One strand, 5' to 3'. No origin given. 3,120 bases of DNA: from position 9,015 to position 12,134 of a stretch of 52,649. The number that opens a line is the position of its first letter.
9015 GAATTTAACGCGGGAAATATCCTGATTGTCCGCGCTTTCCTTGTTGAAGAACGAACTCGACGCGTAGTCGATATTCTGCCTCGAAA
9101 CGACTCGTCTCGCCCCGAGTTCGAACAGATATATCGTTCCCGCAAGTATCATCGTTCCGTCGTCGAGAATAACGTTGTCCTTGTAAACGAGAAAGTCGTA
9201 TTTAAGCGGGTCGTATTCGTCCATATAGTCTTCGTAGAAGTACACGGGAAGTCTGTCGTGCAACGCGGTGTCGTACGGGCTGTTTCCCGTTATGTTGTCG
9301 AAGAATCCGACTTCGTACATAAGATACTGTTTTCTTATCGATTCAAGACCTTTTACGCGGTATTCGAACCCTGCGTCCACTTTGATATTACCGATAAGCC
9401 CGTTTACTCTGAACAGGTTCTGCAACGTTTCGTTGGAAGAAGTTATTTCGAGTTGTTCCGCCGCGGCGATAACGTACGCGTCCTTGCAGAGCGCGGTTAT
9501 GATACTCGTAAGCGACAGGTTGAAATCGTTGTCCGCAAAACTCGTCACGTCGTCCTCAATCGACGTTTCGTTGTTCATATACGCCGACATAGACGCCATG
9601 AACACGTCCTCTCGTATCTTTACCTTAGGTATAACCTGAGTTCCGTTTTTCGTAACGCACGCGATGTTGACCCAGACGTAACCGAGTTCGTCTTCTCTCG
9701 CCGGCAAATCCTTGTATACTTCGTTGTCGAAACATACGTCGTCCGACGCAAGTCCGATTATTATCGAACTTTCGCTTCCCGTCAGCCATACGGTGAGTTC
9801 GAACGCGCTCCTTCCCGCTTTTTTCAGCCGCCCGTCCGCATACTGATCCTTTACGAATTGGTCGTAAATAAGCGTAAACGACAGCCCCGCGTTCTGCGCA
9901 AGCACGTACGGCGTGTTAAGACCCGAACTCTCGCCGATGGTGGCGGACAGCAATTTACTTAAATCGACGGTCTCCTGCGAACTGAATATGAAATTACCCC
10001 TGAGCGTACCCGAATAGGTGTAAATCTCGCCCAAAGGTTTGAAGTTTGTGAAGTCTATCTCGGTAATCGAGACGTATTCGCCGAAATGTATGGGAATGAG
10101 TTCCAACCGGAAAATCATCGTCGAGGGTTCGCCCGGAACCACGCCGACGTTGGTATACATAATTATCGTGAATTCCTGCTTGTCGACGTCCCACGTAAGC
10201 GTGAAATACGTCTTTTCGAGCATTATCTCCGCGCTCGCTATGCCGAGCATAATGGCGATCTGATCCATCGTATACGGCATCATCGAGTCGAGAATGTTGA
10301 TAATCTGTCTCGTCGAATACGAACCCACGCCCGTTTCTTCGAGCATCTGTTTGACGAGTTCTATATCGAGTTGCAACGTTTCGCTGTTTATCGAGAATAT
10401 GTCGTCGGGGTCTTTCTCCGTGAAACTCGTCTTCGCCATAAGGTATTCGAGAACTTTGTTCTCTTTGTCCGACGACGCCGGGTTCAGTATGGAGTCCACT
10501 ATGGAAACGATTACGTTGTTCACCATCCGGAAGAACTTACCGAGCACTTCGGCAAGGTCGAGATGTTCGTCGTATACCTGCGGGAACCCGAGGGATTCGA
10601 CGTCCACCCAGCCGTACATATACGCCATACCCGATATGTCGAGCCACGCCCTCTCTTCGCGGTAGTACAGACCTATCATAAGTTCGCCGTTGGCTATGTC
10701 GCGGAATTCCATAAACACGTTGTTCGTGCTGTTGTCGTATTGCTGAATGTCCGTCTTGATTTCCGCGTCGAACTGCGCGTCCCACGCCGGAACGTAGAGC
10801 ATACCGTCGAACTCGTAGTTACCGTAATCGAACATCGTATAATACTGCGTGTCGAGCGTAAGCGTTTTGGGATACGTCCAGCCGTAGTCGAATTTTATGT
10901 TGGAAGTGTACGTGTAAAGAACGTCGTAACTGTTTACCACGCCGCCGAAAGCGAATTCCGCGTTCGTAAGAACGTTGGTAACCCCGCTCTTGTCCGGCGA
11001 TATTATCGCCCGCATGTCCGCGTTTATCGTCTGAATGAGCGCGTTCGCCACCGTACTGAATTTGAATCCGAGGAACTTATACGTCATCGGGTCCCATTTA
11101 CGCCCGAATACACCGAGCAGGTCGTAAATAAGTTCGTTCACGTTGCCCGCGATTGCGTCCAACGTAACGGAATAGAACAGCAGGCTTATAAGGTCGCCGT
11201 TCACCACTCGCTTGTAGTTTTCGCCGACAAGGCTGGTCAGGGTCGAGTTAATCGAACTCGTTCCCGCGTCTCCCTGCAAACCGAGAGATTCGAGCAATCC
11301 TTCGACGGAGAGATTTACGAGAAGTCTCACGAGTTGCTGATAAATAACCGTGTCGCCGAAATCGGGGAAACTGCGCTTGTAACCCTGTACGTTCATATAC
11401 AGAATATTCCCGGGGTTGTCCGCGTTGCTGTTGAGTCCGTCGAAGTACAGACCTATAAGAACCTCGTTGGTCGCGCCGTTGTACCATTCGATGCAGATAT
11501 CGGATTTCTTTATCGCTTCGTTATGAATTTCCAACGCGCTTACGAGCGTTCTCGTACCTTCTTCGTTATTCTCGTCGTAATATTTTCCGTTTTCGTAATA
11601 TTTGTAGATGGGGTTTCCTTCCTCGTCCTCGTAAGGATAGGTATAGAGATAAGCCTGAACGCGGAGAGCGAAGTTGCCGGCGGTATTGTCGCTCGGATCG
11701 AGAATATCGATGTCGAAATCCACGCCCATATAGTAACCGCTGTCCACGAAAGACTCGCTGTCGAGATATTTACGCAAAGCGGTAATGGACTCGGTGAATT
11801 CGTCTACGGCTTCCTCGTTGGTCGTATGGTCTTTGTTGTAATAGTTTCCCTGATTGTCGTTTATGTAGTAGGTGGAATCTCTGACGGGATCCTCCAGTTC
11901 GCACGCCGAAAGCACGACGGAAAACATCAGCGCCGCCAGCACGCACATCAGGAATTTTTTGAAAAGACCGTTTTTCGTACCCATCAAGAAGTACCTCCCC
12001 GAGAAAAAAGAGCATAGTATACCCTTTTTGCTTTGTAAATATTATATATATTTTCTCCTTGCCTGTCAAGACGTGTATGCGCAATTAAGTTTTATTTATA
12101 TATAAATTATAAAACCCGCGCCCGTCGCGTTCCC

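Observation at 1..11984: Unlisted lipoprotein gene of at least 3994 codons fills the left 12 kb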

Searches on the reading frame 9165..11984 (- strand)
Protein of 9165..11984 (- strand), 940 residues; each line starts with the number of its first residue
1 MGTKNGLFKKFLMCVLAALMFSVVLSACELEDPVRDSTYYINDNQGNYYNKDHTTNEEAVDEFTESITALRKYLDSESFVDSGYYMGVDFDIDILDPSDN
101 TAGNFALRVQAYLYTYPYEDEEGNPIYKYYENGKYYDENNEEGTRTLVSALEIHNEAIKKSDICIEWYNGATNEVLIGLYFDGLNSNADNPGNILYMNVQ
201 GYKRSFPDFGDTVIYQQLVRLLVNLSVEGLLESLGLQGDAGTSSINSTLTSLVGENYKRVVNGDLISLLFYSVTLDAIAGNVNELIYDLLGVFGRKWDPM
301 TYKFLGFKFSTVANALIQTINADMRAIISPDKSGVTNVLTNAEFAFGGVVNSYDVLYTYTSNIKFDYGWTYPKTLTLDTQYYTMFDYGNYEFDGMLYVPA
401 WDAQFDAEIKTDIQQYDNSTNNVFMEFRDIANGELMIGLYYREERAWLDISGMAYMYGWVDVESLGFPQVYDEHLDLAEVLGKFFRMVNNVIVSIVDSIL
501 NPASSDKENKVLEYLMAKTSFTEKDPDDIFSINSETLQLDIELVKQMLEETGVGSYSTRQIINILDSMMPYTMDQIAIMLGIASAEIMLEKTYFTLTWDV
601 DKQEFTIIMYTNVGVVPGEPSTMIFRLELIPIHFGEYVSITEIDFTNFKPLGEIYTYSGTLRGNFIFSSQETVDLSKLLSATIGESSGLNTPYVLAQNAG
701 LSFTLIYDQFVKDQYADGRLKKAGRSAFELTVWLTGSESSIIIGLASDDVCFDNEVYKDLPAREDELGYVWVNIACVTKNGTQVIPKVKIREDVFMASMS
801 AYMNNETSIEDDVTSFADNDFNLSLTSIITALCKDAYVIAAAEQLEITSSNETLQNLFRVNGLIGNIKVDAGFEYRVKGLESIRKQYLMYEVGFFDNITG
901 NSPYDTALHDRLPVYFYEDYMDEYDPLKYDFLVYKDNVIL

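Call 27: find_related_loci(query=A1, collection=metagenome_contigs, flank=10000)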
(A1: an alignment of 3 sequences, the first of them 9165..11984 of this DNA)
Query A1 (940 aa) in metagenome_contigs; peptide patterns used: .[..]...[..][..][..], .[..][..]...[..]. (x = any residue, [..] = any of these).
261 stretches matched a pattern; 2 encode a relative of the query (tblastn E <= 1e-3); 2 distinct loci.
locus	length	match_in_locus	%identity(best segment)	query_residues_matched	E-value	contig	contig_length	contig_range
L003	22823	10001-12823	84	1-940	0e+0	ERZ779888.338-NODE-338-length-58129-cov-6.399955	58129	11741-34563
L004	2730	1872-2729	72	2-284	3e-140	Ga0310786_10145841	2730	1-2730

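Call 32: search_protein_representatives(alignment_id=A1)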
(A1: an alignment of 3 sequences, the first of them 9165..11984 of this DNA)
Query: 3 sequences, 938 profile positions. Proteins with E-value up to 0.001 (for the whole library): 64; up to 1e-10: 53; up to 1e-30: 44. The best 64 are listed.
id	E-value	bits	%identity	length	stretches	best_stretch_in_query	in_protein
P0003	0.0e+00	1738.8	-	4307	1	1-932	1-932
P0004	0.0e+00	1699.6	-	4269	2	1-526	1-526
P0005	0.0e+00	1550.8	-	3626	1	1-936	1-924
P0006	0.0e+00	1449.6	-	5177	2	11-524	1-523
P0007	0.0e+00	1444.0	-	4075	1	2-932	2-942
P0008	0.0e+00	1422.5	-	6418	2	11-524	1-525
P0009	0.0e+00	1422.0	-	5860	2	6-525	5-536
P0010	0.0e+00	1376.4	-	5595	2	2-524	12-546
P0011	0.0e+00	1356.4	-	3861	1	4-923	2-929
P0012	0.0e+00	1332.1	-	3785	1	10-934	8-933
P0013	0.0e+00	1329.1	-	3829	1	4-932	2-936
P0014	0.0e+00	1288.1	-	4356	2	4-923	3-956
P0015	0.0e+00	1264.9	-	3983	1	4-934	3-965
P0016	0.0e+00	1264.4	-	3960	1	3-933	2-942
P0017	0.0e+00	1259.5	-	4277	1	14-935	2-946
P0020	0.0e+00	1200.7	-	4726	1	175-933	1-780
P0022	0.0e+00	1189.3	-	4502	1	1-922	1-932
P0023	7.2e-263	891.2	-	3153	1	7-936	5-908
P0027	2.1e-237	806.9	-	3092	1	12-934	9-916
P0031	1.3e-233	794.4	-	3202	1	9-936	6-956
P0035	3.3e-207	707.0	-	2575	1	8-934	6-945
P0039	1.8e-137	476.2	-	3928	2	356-935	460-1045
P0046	1.6e-32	128.9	-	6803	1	190-742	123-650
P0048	7.6e-27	110.1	-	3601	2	195-709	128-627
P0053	4.1e-14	67.9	-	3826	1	193-699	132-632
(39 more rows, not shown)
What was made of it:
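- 64 representative clusters, 44 with E<1e-30, almost all 2,300-6,800 aa (call 32).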

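Call 36: search_protein_families(library=pfam, alignment_id=A2, max_evalue=0.01)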
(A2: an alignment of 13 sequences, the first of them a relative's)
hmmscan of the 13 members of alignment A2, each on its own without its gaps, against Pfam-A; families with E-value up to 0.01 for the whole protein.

A. member 1, P0003 (4307 aa): 1 family
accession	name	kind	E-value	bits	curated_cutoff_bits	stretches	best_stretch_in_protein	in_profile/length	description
PF07532.17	Big_4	-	2.7e-07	30.4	22.1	1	1923-1948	12-37/59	Bacterial Ig-like domain (group 4)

B. families by the number of members that match (of 13 scanned): 3 families
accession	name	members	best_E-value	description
PF07532.17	Big_4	4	2.2e-08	Bacterial Ig-like domain (group 4)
PF13229.12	Beta_helix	2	0.0002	Right handed beta helix region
PF18887.5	MBG_3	1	9.5e-06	MBG domain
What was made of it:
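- On Big_4 domain proteins (PF07532): Four of 13 relatives do match (call 36).
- Big_4 and MBG_3 Pfam hits occur in relatives (call 36). Weak Beta_helix Pfam hits in 2 of 13 relatives (best E 2e-4) (call 36).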

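Call 46: list_cluster_members(proteins=[P0003, P0004, P0005, P0007, P0012, P0023, P0035, P0046, P0048, P0053])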
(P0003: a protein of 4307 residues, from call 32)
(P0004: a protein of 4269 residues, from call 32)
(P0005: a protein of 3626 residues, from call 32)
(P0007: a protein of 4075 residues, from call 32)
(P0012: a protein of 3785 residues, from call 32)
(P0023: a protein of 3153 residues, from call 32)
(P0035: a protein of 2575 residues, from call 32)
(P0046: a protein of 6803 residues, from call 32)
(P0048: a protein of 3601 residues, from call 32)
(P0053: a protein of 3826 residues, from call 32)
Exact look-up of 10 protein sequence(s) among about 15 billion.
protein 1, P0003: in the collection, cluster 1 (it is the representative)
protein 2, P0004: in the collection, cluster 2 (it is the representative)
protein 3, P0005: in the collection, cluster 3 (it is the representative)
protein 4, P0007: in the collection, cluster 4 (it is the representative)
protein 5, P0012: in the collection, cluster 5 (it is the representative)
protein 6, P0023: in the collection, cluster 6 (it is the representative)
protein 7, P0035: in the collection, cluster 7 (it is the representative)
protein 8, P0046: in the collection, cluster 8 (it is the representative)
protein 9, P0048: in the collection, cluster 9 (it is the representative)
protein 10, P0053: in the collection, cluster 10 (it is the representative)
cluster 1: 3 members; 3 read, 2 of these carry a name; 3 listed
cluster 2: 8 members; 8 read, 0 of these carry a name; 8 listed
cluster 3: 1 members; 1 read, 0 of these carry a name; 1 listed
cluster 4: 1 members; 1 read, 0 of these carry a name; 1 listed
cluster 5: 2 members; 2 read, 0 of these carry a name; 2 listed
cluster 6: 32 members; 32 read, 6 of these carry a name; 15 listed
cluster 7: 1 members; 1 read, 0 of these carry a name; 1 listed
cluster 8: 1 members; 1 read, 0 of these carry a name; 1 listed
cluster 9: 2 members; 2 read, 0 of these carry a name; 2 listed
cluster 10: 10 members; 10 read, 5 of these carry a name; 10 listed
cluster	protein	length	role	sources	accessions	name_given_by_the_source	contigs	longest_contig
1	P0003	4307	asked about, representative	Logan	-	-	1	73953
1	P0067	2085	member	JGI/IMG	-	hypothetical protein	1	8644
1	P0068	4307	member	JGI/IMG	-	hypothetical protein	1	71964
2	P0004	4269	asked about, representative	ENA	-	-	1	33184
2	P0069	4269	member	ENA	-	-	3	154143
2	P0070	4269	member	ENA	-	-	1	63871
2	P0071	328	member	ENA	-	-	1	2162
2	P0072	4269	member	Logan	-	-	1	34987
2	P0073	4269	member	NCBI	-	-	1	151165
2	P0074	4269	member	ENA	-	-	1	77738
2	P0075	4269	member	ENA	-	-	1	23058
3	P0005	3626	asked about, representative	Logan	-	-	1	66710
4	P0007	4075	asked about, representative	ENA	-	-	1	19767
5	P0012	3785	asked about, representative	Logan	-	-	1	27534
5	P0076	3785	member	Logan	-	-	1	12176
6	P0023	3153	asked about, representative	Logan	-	-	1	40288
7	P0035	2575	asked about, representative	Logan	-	-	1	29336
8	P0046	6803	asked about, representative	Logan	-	-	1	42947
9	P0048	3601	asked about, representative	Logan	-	-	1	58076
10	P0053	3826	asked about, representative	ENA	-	-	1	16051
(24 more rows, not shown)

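Call 52: predict_structure(alignment_id=A3)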
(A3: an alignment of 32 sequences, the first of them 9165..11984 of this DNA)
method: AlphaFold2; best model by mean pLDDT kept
length: 940 residues; sequences in the alignment: 32
mean_pLDDT: 80.5   pTM: 0.72
mean pLDDT of the five models: 80.5, 77.8, 76.0, 76.0, 71.8
residues with pLDDT >= 90: 250; 70-90: 521; 50-70: 111; < 50: 58
segments of 3 or more residues with pLDDT < 50: 1-5, 25-40, 237-240, 504-507, 811-815, 920-940
pLDDT, mean of each block of 10 residues (from residue 1): 49 66 45 39 57 77 86 79 88 75 81 85 76 80 84 89 90 87 86 92 92 90 74 52 66 81 83 82 79 86 84 86 88 82 89 84 89 88 92 91 89 92 94 90 93 76 88 91 87 78 55 88 88 94 87 79 85 86 85 94 93 79 93 90 89 91 89 88 81 85 93 83 89 82 91 78 82 87 83 84 64 49 78 80 84 85 90 89 79 58 56 62 42 40
secondary structure, 60 per line:
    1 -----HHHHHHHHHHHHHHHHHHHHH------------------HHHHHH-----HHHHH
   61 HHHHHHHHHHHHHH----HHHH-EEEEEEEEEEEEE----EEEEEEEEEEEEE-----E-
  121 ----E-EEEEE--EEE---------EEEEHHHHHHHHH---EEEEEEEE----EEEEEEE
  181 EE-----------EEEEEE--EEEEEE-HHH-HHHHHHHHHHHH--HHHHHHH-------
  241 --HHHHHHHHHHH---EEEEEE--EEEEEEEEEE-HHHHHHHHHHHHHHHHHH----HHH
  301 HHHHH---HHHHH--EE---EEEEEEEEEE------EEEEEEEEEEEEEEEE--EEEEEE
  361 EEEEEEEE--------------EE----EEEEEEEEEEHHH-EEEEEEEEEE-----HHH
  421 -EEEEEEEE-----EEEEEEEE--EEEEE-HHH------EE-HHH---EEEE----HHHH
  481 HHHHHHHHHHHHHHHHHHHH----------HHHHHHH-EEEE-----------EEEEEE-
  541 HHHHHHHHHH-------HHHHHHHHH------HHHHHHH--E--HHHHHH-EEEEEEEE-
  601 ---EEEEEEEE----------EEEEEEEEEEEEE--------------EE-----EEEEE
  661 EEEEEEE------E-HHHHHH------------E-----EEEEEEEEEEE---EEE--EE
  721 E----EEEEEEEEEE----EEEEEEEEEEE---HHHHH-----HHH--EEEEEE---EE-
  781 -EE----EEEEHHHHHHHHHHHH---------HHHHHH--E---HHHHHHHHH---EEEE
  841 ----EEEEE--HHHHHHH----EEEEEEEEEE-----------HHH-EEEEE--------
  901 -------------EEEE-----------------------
elements in order (helices of 4 or more, strands of 3 or more residues): H6-26 H45-50 H56-74 H79-82 E84-96 E101-113 E127-131 E134-136 E146-149 H150-158 E162-169 E174-182 E194-199 E202-207 H213-224 H227-233 H243-253 E257-262 E265-274 H276-293 H298-305 H309-313 E321-330 E337-352 E355-368 E389-398 E403-412 E422-429 E435-442 E445-449 E469-472 H477-500 H511-517 E519-522 E534-539 H541-550 H558-566 H573-579 H585-590 E592-599 E604-611 E622-634 E656-667 H676-681 E700-710 E714-716 E719-721 E726-735 E740-750 H754-758 E769-774 E788-791 H792-803 H813-818 H825-833 E837-840 E845-849 H852-858 E863-872 E888-892 E914-917
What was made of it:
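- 9195..11900 (-): Conserved N-terminal module (aa 29 to ~930), the family-defining region, next to the membrane anchor. AlphaFold2 mean pLDDT 80.5, pTM 0.72: long antiparallel strands plus helices (call 52).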

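Call 56: fold_search(model_id=the predicted structure, library=pdb)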
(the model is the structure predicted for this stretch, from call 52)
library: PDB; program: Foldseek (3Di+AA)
matches with E <= 10: 678; with E <= 0.001: 0
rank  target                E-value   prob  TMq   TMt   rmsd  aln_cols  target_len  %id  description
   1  7a0t_A                1.2e-03  0.57  0.06  0.14  21.9       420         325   11  Crystal structure of kievitone hydratase from Nectria haematococca (P21 SG) (released 2021-08-18)
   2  2ich_A                2.2e-03  0.60  0.07  0.17  24.3       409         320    9  CRYSTAL STRUCTURE OF A PUTATIVE ATTH (NE1406) FROM NITROSOMONAS EUROPAEA AT 2.00 A RESOLUTION (released 2006-10-03)
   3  2ich_B                2.2e-03  0.38  0.06  0.15  24.9       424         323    9  CRYSTAL STRUCTURE OF A PUTATIVE ATTH (NE1406) FROM NITROSOMONAS EUROPAEA AT 2.00 A RESOLUTION (released 2006-10-03)
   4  2wjs                  3.0e-03  0.13  0.06  0.09  23.7       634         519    7  Crystal structure of the LG1-3 region of the laminin alpha2 chain (released 2009-06-23)
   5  7a0t_B                3.4e-03  0.41  0.07  0.15  22.2       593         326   10  Crystal structure of kievitone hydratase from Nectria haematococca (P21 SG) (released 2021-08-18)
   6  9nhq_B                4.3e-03  0.21  0.07  0.10  26.1       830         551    8  The cryo-EM structure of NmTbpA and NmTbpB in a complex (released 2026-03-04)
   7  7a0q_A                6.0e-03  0.30  0.07  0.15  24.0       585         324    9  Crystal structure of kievitone hydratase from Nectria haematococca (C2 SG) (released 2021-08-18)
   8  8prv_G                6.0e-03  0.10  0.07  0.04  24.7       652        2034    9  Asymmetric unit of the yeast fatty acid synthase in the non-rotated state with ACP at the ketosreductase domain (FASam (released 2023-11-22)
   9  2w7q_A                6.6e-03  0.77  0.09  0.24  14.3       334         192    7  Structure of Pseudomonas aeruginosa LolA (released 2009-12-29)
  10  2w7q_B                8.0e-03  0.91  0.09  0.30  12.5       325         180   10  Structure of Pseudomonas aeruginosa LolA (released 2009-12-29)
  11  9p4w_A                9.2e-03  0.06  0.05  0.03  26.2       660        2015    8  Atomic model of wild type S. cerevisiae Fatty Acid Synthase (FAS) (released 2025-08-27)
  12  3pqu_A                1.0e-02  0.18  0.08  0.11  24.7       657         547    5  The crystal structures of porcine pathogen AsH57_TbpB (released 2011-02-02)
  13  5yvf_A                1.1e-02  0.47  0.09  0.21  21.1       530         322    6  Crystal structure of BFA1 (released 2018-08-08)
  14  5yvf_B                1.2e-02  0.44  0.08  0.19  21.2       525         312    5  Crystal structure of BFA1 (released 2018-08-08)
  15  1lsh_A                1.4e-02  0.18  0.12  0.12  30.9      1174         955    7  LIPID-PROTEIN INTERACTIONS IN LIPOVITELLIN (released 2002-07-31)
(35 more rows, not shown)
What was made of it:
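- On LolA-like or AsmA/TamB-like lipid-handling proteins: The best Foldseek E-value is 1.2e-3; LolA hits have probability 0.77-0.91 but TM of 0.30 or less on the target (call 56).
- Closest known: LolA/LolB-like open beta-barrel lipid-binding folds. Same: Weak partial fold resemblance of the N-terminal module, which is built from long antiparallel sheets packed against helices (calls 52, 56).
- All are open or half beta-barrels (Foldseek probability up to 0.9, TM up to 0.42 on the target) (call 56).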

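Call 62: find_encoding_contigs(protein=P0023, flank=10000, max_places=2)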
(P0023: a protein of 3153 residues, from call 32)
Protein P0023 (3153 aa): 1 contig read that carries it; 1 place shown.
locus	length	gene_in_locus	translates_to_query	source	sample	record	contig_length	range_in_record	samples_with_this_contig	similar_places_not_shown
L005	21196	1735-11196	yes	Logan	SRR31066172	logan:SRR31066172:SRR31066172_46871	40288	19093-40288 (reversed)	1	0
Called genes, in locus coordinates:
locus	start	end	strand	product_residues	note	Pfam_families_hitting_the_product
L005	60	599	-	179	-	PF18955:DUF5698, PF10035:DUF2179 (weak)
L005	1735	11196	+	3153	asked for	-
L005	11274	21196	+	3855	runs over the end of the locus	-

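Call 64: find_encoding_contigs(protein=P0048, flank=10000, max_places=2)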
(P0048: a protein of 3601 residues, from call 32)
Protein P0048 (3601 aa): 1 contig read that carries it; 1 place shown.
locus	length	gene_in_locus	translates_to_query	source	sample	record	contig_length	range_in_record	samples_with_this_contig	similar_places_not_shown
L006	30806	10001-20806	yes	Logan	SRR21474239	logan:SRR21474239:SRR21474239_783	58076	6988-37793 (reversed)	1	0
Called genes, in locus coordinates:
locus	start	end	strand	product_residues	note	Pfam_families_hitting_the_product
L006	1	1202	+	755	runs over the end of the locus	-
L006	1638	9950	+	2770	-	-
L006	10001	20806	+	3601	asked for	PF18887:MBG_3 (faint)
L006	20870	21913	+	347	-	PF00155:Aminotran_1_2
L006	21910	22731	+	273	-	PF13484:Fer4_16 (weak)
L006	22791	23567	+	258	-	PF00702:Hydrolase (weak), PF13344:Hydrolase_6, PF13242:Hydrolase_like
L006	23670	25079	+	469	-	-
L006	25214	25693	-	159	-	-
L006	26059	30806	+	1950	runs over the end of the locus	-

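Call 65: find_encoding_contigs(protein=P0005, flank=10000, max_places=2)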
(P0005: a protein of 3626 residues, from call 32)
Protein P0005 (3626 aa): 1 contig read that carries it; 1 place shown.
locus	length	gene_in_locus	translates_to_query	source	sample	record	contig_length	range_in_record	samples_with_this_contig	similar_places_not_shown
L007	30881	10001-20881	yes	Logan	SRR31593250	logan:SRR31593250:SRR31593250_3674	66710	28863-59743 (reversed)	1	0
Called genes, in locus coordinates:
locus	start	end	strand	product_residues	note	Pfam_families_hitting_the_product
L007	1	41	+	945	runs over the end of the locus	-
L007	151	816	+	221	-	-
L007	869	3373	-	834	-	PF13298:LigD_N, PF01068:DNA_ligase_A_M, PF04679:DNA_ligase_A_C, PF21686:LigD_Prim-Pol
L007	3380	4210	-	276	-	PF02735:Ku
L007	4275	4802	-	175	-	PF18955:DUF5698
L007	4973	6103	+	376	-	PF04055:Radical_SAM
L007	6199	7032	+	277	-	PF01171:ATP_bind_3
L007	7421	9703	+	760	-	-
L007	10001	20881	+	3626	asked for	-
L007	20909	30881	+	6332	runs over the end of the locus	-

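Call 80: fold_search(model_id=the predicted structure, library=viral)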
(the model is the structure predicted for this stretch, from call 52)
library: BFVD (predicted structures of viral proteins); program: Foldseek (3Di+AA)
matches with E <= 10: 469; with E <= 0.001: 0
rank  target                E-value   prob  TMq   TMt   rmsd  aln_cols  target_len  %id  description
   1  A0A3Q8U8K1            3.6e-03  0.92  0.09  0.22  18.8       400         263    8  Uncharacterized protein [Megavirus baoshan]
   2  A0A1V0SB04            9.3e-03  0.25  0.07  0.13  25.7       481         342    5  Uncharacterized protein [Catovirus CTV1]
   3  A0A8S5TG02            1.1e-02  0.09  0.08  0.08  32.6      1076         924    7  Putative virion structural protein [Myoviridae sp. ctIty1]
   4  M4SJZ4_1              1.2e-02  0.08  0.06  0.05  28.2       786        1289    8  LamG-like jellyroll fold domain-containing protein (Fragment) [Synechococcus phage Syn30]
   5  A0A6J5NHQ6            2.4e-02  0.08  0.06  0.04  34.0       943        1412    9  Uncharacterized protein [uncultured Caudovirales phage]
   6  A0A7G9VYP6            2.6e-02  0.04  0.05  0.05  34.1       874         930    8  Tail tubular protein B [Acinetobacter phage Aristophanes]
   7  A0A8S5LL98            2.9e-02  0.05  0.05  0.08  28.4       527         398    7  Prokaryotic membrane lipoprotein lipid attachment site [Siphoviridae sp. ctvod4]
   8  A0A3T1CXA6            1.0e-01  0.30  0.07  0.21  14.4       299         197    8  Uncharacterized protein [Acanthamoeba castellanii medusavirus J1]
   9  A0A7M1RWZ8            1.1e-01  0.02  0.05  0.07  26.8       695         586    8  Uncharacterized protein [uncultured phage cr108_1]
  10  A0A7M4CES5            1.1e-01  0.02  0.05  0.06  31.6       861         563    9  Uncharacterized protein [Pyramimonas orientalis virus 01B]
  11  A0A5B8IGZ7            1.3e-01  0.06  0.07  0.05  30.7       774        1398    7  YHYH domain-containing protein [Mimiviridae sp. ChoanoV1]
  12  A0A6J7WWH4            1.4e-01  0.28  0.07  0.24  18.9       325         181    6  Uncharacterized protein [uncultured Caudovirales phage]
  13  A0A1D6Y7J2            1.4e-01  0.25  0.06  0.19  17.4       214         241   12  (no name in the UniProt tables at hand)
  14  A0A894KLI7            1.6e-01  0.02  0.06  0.05  42.9      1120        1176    8  Nsp1 [Elemess virus]
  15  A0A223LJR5            1.7e-01  0.02  0.05  0.05  31.3      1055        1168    7  Putative virion structural protein [Erwinia phage vB_EamM_Joad]
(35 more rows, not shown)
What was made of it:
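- Closest known: Giant bacterial surface adhesins built from tandem Ig-like/cadherin-like domains. Different: Carries a ~900-aa conserved N-terminal module of unmatched fold (calls 52, 56, 80).
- Tried and rejected: The BFVD fold search of the N-terminal model gave nothing (call 80).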
